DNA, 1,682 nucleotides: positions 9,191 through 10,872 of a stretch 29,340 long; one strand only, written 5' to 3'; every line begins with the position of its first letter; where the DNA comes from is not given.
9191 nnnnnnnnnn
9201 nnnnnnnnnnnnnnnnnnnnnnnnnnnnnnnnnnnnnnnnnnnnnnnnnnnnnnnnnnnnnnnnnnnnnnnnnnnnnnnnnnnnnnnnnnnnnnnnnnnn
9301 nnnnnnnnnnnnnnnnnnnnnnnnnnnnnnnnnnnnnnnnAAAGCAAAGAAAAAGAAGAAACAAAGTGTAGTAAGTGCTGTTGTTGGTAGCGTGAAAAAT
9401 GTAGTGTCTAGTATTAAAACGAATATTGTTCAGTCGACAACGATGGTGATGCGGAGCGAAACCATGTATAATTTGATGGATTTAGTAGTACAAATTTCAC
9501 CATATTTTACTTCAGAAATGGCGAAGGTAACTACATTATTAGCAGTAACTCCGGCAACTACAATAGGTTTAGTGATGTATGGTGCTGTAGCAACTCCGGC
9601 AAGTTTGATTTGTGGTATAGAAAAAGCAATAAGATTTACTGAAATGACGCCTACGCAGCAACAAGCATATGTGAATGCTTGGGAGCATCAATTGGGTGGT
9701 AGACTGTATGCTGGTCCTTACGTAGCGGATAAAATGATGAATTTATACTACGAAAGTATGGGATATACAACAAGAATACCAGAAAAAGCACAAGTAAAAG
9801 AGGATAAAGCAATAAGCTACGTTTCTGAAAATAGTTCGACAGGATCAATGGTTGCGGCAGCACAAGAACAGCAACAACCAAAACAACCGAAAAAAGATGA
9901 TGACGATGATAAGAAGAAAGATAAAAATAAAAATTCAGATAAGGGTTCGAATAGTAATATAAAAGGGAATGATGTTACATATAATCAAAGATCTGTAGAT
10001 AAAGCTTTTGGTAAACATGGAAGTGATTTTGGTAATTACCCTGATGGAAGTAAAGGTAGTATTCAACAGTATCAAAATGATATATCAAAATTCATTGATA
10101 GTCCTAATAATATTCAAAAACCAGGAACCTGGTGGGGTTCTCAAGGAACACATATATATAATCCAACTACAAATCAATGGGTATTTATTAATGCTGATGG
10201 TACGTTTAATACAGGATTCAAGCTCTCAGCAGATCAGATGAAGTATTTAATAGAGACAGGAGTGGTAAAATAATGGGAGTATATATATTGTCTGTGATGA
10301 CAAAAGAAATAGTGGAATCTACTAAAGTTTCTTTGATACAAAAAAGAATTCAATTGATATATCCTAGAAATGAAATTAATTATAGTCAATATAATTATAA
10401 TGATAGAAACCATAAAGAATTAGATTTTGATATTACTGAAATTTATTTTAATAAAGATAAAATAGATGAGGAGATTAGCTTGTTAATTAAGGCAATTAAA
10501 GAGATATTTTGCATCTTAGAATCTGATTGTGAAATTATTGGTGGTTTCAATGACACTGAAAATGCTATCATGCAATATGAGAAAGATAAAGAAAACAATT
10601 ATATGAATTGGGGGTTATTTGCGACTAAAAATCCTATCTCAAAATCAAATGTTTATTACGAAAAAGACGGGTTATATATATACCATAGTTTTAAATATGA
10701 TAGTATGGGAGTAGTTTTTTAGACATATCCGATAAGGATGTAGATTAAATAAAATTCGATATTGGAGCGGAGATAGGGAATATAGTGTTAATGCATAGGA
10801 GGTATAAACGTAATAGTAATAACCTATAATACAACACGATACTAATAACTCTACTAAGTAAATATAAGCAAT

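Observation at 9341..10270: Bipartite RHS C-terminal tail: hydrophobic helical module, K/D/N linker, colicin-D-like tRNase domain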

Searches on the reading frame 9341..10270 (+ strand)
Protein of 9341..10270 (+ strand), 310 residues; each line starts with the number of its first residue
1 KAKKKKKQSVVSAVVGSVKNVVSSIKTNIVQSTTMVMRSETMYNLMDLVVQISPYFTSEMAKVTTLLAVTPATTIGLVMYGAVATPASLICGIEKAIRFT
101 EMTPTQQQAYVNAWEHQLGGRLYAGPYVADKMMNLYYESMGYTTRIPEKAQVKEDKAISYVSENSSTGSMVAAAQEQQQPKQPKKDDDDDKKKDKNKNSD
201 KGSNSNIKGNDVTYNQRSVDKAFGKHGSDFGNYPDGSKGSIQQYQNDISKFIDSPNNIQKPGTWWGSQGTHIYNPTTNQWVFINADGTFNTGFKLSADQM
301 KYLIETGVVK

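Call 5: search_protein_families(library=pfam, proteins=[window:9341-10270:+], max_evalue=1)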
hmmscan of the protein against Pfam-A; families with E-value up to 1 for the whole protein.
window:9341-10270:+ (310 aa): 2 families
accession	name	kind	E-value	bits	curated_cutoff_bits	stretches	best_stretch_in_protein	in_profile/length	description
PF11429.13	Colicin_D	-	1.8e-11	44.7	25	1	220-302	3-83/84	Colicin D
PF10278.14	Med19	-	0.0053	17.2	25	1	116-202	85-167/178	Mediator of RNA pol II transcription subunit 19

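Call 6: search_protein_families(library=ncbifam, proteins=[window:9341-10270:+], max_evalue=1)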
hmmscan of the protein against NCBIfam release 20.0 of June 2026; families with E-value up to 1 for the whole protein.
window:9341-10270:+ (310 aa): 1 family
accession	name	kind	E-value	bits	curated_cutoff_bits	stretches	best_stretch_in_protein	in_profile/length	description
NF045799.1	GrgA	equivalog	0.99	8.6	350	0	150-207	106-164/281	GrgA family transcription factor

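Call 8: search_solved_structures(query=window:9341-10270:+, max_evalue=10, show_alignments=3)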
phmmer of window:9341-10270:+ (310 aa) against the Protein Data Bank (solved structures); distinct sequences matched with E-value up to 10: 6.
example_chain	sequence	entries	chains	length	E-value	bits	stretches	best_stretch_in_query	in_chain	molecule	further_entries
1v74_A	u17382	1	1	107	6.6e-06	28.9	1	214-307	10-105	Colicin D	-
1tfo_A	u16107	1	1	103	6.8e-06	28.9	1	214-307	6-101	Colicin D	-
1tfk_A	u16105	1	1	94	4.3e-05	26.2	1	220-307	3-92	Colicin D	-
5znm_A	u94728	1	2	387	7e-05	25.5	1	214-307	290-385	Colicin-D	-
7c4h_A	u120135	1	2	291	0.51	12.9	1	186-245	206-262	Protein BCP1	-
7m1u_A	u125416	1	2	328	0.93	12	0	50-121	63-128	Hemolysin, contains CBS domains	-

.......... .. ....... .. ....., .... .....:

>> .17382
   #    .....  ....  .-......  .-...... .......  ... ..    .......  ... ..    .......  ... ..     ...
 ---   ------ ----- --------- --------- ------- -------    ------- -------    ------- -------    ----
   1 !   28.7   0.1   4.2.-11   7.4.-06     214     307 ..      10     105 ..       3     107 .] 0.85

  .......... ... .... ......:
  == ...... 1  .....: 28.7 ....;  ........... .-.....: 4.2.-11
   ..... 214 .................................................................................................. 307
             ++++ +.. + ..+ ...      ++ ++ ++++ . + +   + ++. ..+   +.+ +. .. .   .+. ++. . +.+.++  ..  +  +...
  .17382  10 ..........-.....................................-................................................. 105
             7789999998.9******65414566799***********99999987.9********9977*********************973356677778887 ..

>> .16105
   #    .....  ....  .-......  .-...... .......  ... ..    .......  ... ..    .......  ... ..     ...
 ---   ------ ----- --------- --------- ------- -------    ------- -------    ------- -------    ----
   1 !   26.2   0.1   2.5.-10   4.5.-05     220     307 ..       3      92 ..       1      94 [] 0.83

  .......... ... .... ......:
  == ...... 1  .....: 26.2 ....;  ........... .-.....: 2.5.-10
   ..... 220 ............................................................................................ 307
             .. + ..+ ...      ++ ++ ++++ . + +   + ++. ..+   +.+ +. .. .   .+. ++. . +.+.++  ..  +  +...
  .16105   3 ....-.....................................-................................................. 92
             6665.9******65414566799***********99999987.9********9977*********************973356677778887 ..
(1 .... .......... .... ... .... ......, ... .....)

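Call 15: search_dna_similar(query=window:9341-10270:+, collection=plasmids, mode=protein, max_evalue=0.001)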
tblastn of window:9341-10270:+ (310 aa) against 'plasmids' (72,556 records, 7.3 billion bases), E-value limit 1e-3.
No match.

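Call 49: predict_structure(alignment_id=A4)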
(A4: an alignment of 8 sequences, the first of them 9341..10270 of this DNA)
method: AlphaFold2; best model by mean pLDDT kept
length: 310 residues; sequences in the alignment: 8
mean_pLDDT: 64.8   pTM: 0.41
mean pLDDT of the five models: 64.8, 62.8, 61.1, 60.2, 59.3
residues with pLDDT >= 90: 96; 70-90: 27; 50-70: 58; < 50: 129
segments of 3 or more residues with pLDDT < 50: 31-58, 60-69, 81-83, 118-203
pLDDT, mean of each block of 10 residues (from residue 1): 61 63 59 44 46 48 45 52 56 70 76 57 41 46 39 35 32 36 41 44 73 95 93 90 96 97 93 97 97 96 89
secondary structure, 60 per line:
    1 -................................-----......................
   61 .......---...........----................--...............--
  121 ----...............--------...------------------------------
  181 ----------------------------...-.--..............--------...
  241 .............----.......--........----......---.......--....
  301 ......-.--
elements in order: H2-33 H39-67 H71-81 H86-101 H104-118 H125-139 H216-229 H238-253 E258-264 E267-274 E279-284 E288-294 H297-306

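Call 53: fold_search(model_id=the predicted structure, library=pdb)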
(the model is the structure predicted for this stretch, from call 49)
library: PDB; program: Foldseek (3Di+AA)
matches with E <= 10: 249; with E <= 0.001: 5
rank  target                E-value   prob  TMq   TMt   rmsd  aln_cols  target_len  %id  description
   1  1tfo_A                1.9e-06  1.00  0.28  0.78   2.1       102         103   25  Ribonuclease from Escherichia coli complexed with its inhibitor protein (released 2005-03-01)
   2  5znm_B                3.2e-06  1.00  0.28  0.24   1.9        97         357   24  Colicin D Central Domain and C-terminal tRNase domain (released 2018-08-29)
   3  5znm_A                5.0e-06  1.00  0.28  0.24   1.8        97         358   25  Colicin D Central Domain and C-terminal tRNase domain (released 2018-08-29)
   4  1v74_A                1.5e-05  1.00  0.26  0.71   2.4       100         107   27  Structure of the E. coli colicin D bound to its immunity protein ImmD (released 2004-03-30)
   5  1tfk_A                3.2e-05  1.00  0.27  0.81   2.1        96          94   27  Ribonuclease from Escherichia coli complexed with its inhibtor protein (released 2005-03-01)
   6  8ey4_A                1.1e-03  1.00  0.23  0.71   3.1        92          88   23  Contact-dependent growth inhibition toxin-immunity protein complex from E. coli O32:H37 (released 2023-11-08)
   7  6d7y_A                3.5e-02  0.99  0.21  0.61   3.0        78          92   19  1.75 Angstrom Resolution Crystal Structure of the Toxic C-Terminal Tip of CdiA from Pseudomonas aeruginosa in Complex  (released 2019-05-01)
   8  5xq0_B                7.6e-01  0.25  0.12  0.09   9.1        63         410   13  Structural basis of kindlin-mediated integrin recognition and activation (released 2017-07-26)
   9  2d11_A                8.1e-01  0.20  0.12  0.12   7.8        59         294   14  Crystal structure of the Radixin FERM domain complexed with the NHERF-2 C-terminal tail peptide (released 2006-07-18)
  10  7b96_A                8.6e-01  0.28  0.11  0.12   2.8        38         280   18  NHL domain of human TRIM2 (released 2022-01-12)
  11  6mca                  9.7e-01  0.08  0.08  0.06   9.5        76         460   10  Structure of Legionella Effector AnkH (released 2019-09-04)
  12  5xq0_A                1.1e+00  0.20  0.12  0.09   9.4        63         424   11  Structural basis of kindlin-mediated integrin recognition and activation (released 2017-07-26)
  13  2c1w_C                1.2e+00  0.04  0.09  0.10   9.8        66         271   14  The structure of XendoU: a splicing independent snoRNA processing endoribonuclease (released 2006-07-20)
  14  1gc6                  1.2e+00  0.20  0.12  0.12   7.7        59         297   12  CRYSTAL STRUCTURE OF THE RADIXIN FERM DOMAIN COMPLEXED WITH INOSITOL-(1,4,5)-TRIPHOSPHATE (released 2000-09-20)
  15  5xq1_B                1.2e+00  0.18  0.12  0.09   9.2        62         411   11  Structural basis of kindlin-mediated integrin recognition and activation (released 2017-07-26)
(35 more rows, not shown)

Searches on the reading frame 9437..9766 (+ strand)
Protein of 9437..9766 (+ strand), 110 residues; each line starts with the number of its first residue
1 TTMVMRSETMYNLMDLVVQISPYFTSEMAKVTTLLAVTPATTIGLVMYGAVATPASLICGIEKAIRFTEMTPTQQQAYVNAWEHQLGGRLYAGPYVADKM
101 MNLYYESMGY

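Call 90: search_protein_families(library=pfam, proteins=[window:9437-9766:+], max_evalue=10)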
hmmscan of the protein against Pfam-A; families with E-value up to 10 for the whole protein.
seq(110 aa): 0 families

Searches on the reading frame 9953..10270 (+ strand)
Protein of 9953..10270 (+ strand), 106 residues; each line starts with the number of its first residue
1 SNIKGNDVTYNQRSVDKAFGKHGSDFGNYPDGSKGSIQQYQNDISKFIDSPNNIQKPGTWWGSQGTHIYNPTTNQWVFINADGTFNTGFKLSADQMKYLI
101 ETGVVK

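Call 5: search_protein_families(library=pfam, proteins=[window:9977-10270:+], max_evalue=1)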
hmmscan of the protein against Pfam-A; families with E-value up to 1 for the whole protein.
window:9977-10270:+ (98 aa): 1 family
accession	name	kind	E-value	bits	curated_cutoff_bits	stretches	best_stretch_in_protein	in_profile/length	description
PF11429.13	Colicin_D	-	2e-12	47.8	25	1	8-90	3-83/84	Colicin D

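Call 21: find_homologous_proteins(query=window:9953-10270:+, max_evalue=0.001)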
Query window:9953-10270:+ (106 aa): 7 proteins with E <= 0.001 among 8 candidates.
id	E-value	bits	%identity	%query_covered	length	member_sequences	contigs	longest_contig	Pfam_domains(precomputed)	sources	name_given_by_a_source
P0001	6.9e-46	173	73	93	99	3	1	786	PF11429.13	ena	-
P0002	1.5e-37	146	68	98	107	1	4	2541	PF11429.13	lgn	-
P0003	4.1e-37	145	71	86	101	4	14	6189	PF11429.13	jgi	-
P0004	5.8e-37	144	62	98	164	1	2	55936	PF11429.13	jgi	jgi:hypothetical protein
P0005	6.3e-36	141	63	95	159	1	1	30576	PF11429.13,PF07591.16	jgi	jgi:pyocin large subunit-like protein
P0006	9.8e-36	140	74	76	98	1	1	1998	PF11429.13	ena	-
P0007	1.2e-32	130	62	96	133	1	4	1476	PF11429.13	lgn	-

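Call 23: find_encoding_contigs(protein=P0004, flank=10000, max_places=3)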
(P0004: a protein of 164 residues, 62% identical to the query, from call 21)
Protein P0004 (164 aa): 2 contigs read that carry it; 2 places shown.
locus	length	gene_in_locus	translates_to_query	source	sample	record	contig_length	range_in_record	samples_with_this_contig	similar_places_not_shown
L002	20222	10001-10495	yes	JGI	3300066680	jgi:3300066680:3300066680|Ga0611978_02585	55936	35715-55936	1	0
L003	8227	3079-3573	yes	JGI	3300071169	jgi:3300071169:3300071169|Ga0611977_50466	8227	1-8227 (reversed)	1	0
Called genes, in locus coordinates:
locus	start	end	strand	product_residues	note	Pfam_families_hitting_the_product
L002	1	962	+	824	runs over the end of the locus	PF00403:HMA, PF19803:DUF6286 (faint), PF00403:HMA, PF00122:E1-E2_ATPase, PF00702:Hydrolase, PF08282:Hydrolase_3 (faint)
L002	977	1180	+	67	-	PF00403:HMA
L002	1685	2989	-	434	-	PF14690:Zn_ribbon_ISL3 (weak), PF01610:DDE_Tnp_ISL3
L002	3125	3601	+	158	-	PF00903:Glyoxalase, PF12681:Glyoxalase_2 (weak), PF13669:Glyoxalase_4 (faint)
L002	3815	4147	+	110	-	-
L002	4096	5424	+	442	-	PF03051:Peptidase_C1_2, PF00112:Peptidase_C1 (faint)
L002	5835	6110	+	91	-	PF11328:DUF3130 (weak)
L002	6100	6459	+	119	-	-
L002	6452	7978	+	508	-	PF04740:LXG, PF14449:PT-TG, PF14424:Toxin-deaminase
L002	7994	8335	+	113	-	-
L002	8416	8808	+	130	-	PF14021:TNT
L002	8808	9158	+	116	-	PF15597:Imm59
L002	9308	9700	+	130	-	PF02661:Fic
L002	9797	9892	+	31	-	-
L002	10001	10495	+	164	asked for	PF11429:Colicin_D (weak)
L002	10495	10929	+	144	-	-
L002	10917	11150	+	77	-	-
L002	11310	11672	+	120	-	PF25857:DUF7957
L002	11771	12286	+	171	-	PF14436:EndoU_bacteria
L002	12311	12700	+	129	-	-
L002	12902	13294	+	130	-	PF14021:TNT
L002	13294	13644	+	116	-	PF15597:Imm59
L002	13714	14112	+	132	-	PF24711:YxiG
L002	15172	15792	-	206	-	PF01613:Flavin_Reduct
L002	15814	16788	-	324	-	PF00903:Glyoxalase (weak)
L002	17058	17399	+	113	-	PF00893:Multi_Drug_Res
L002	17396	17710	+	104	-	PF00893:Multi_Drug_Res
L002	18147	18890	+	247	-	PF01643:Acyl-ACP_TE, PF13279:4HBT_2 (weak), PF20791:Acyl-ACP_TE_C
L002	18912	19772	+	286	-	PF01904:DUF72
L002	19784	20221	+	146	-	?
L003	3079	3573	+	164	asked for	PF11429:Colicin_D (weak)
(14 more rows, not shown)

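Call 24: find_encoding_contigs(protein=P0005, flank=10000, max_places=3)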
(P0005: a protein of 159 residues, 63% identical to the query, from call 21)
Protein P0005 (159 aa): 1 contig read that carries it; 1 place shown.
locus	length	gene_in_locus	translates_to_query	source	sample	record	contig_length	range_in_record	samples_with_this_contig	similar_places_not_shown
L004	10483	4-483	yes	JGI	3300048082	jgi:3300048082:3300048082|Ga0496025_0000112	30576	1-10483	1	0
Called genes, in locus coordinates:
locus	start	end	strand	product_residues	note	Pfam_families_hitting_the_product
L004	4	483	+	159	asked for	PF07591:PT-HINT, PF11429:Colicin_D (weak)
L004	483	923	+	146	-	-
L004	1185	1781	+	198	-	PF01548:DEDD_Tnp_IS110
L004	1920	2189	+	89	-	-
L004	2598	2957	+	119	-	-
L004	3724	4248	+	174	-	-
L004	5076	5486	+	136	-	-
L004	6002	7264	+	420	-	PF00570:HRDC (faint), PF22310:NMB0315_dom_I (faint), PF23446:LysM1_NFP_LYK (faint), PF23457:LysM2_NFP (faint), PF23462:LysM3_NFP (faint), PF23472:LysM2_CERK1_LYK3_4_5 (faint), PF01476:LysM, PF01476:LysM, +3 more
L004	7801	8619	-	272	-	PF02673:BacA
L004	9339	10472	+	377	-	PF02540:NAD_synthase (weak), PF02568:ThiI (faint), PF03054:tRNA_Me_trans, PF06508:QueC (faint), PF20259:tRNA_Me_trans_M, PF20258:tRNA_Me_trans_C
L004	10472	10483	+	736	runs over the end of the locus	PF23139:OB_YrrC, PF14490:HHH_RecD2, PF13086:AAA_11 (faint), PF13604:AAA_30, PF01443:Viral_helicase1 (faint), PF13245:AAA_19, PF18335:SH3_13, PF13538:UvrD_C_2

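Call 90: search_protein_families(library=pfam, proteins=[P0004, L002:6452-7975:+], max_evalue=10)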
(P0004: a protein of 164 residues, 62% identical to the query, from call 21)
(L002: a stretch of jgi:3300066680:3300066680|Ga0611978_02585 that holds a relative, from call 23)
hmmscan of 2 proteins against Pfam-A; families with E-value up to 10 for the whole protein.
P0004 (164 aa): 2 families
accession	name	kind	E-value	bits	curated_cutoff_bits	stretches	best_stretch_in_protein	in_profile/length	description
PF11429.13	Colicin_D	-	1.8e-06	28.7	25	1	76-155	3-82/84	Colicin D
PF25444.1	THBD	-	0.055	13.3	27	1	79-100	23-44/66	Thrombomodulin-like domain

L002:6452-7975:+ (508 aa): 18 families
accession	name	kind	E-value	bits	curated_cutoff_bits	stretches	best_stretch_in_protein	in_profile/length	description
PF14424.12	Toxin-deaminase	-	3.4e-28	99.1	29.6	1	373-506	3-143/146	The BURPS668_1122 family of deaminases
PF14449.11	PT-TG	-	7.7e-11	42.3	23.5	1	261-318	3-58/68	Pre-toxin TG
PF04740.18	LXG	-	7.3e-10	39.5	26.5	1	8-193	7-200/202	LXG domain of WXG superfamily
PF18750.7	SNAD4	-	7.4e-05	23.2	27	1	453-507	33-87/130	Secreted Novel AID/APOBEC-like Deaminase 4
PF18769.7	APOBEC1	-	0.00025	21.6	27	1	453-507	18-73/101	APOBEC1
PF18778.7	NAD1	-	0.00077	20.1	27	1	454-507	52-106/175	Novel AID APOBEC clade 1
PF08210.17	APOBEC_N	-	0.002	18.6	25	1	454-508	48-102/170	APOBEC-like N-terminal domain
PF18774.7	APOBEC4_like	-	0.0045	17.4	26.7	1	450-506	33-87/131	APOBEC4-like -AID/APOBEC-deaminase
PF18210.6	Knl1_RWD_C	-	0.0097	16.5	27.8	1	96-153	3-55/151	Knl1 RWD C-terminal domain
PF18772.7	APOBEC2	-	0.014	15.9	26.8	1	453-507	51-105/175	APOBEC2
PF18775.7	APOBEC4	-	0.028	15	27.2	1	484-505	10-31/74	APOBEC4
PF03677.18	UPF0137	-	0.056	13.7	34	1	107-177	10-82/237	Uncharacterised protein family (UPF0137)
PF06034.16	DUF919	-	0.18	12.1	21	1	351-377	26-53/62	Nucleopolyhedrovirus protein of unknown function (DUF919)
PF00578.27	AhpC-TSA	-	0.19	12.1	26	1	212-280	37-101/124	AhpC/TSA family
PF03233.18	Cauli_AT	-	0.2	12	24.8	1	69-124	82-138/163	Aphid transmission protein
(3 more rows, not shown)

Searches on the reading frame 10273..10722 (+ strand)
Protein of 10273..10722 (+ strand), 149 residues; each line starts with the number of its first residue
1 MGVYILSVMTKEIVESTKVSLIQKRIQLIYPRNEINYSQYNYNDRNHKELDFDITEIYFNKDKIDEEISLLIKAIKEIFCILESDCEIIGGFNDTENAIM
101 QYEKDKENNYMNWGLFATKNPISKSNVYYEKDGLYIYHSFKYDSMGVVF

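Call 5: search_protein_families(library=pfam, proteins=[window:10273-10719:+], max_evalue=1)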
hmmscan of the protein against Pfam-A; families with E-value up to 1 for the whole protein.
window:10273-10719:+ (149 aa): 1 family
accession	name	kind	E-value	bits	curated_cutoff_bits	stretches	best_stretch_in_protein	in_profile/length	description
PF19208.5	DUF5880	-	0.039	14.5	25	1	67-128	12-72/97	Family of unknown function (DUF5880)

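Call 6: search_protein_families(library=ncbifam, proteins=[window:10273-10719:+], max_evalue=1)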
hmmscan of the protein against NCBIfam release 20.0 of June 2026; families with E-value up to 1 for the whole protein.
window:10273-10719:+ (149 aa): 1 family
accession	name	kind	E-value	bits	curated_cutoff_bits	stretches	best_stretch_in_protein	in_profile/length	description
NF040938.1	KDG_KDGal_kin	equivalog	0.086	11.9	400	1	44-131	152-233/305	bifunctional 2-dehydro-3-deoxygluconokinase/2-dehydro-3-deoxygalactonokinase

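Call 18: find_encoding_contigs(protein=window:10273-10722:+, flank=10000)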
Protein window:10273-10722:+ (149 aa): 2 contigs read that carry it; 1 place shown.
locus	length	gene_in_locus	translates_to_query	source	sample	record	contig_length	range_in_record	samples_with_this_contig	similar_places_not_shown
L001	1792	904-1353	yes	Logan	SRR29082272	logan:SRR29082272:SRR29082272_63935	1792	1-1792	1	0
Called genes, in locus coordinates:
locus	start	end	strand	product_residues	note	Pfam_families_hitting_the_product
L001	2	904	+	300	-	?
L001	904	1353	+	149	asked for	-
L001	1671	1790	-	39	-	?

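Call 72: search_solved_structures(query=A1, max_evalue=10)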
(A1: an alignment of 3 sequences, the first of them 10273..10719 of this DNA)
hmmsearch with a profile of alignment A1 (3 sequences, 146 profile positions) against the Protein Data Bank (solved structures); distinct sequences matched with E-value up to 10: 5.
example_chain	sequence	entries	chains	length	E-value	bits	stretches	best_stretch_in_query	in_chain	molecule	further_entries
4ogp_A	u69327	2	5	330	0.0035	20.6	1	14-73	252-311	DNA topoisomerase 2-associated protein PAT1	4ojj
4n0a_H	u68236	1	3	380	0.0042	20.4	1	14-73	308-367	DNA topoisomerase 2-associated protein PAT1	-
5lm5_A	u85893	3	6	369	0.0067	19.7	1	14-73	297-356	DNA topoisomerase 2-associated protein PAT1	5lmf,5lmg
4c8q_H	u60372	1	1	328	0.0088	19.3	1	14-72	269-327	DNA TOPOISOMERASE 2-ASSOCIATED PROTEIN PAT1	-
4u3v_A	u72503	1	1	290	0.73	13.1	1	50-94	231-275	Polyketide synthase PksR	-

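Call 93: list_cluster_members(proteins=[window:10273-10719:+, window:1601-10270:+, window:14183-14608:+, L002:10495-10926:+, L004:483-920:+])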
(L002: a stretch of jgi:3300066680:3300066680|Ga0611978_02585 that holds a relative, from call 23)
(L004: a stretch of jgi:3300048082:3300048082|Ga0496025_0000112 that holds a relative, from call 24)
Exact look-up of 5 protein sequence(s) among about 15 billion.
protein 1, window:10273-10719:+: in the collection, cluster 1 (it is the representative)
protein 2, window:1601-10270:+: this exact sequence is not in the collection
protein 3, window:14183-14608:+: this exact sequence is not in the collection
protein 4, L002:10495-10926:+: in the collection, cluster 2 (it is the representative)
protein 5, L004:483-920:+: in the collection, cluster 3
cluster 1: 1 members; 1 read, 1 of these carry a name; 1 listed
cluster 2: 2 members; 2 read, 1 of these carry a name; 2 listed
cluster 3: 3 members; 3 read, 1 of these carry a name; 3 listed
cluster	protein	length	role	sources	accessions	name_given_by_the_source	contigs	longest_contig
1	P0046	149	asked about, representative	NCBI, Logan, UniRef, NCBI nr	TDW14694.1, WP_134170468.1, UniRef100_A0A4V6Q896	hypothetical protein EDD63_1344 [Breznakia blatticola] | Uncharacterized protein n=1 Tax=Breznakia blatticola TaxID=1754012 RepID=A0A4V6Q896_9FIRM | hypothetical protein [Breznakia blatticola]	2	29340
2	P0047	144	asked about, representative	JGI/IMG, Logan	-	hypothetical protein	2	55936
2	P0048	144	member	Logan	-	-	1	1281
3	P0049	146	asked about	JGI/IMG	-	hypothetical protein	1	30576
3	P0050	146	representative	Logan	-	-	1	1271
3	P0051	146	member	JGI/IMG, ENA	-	-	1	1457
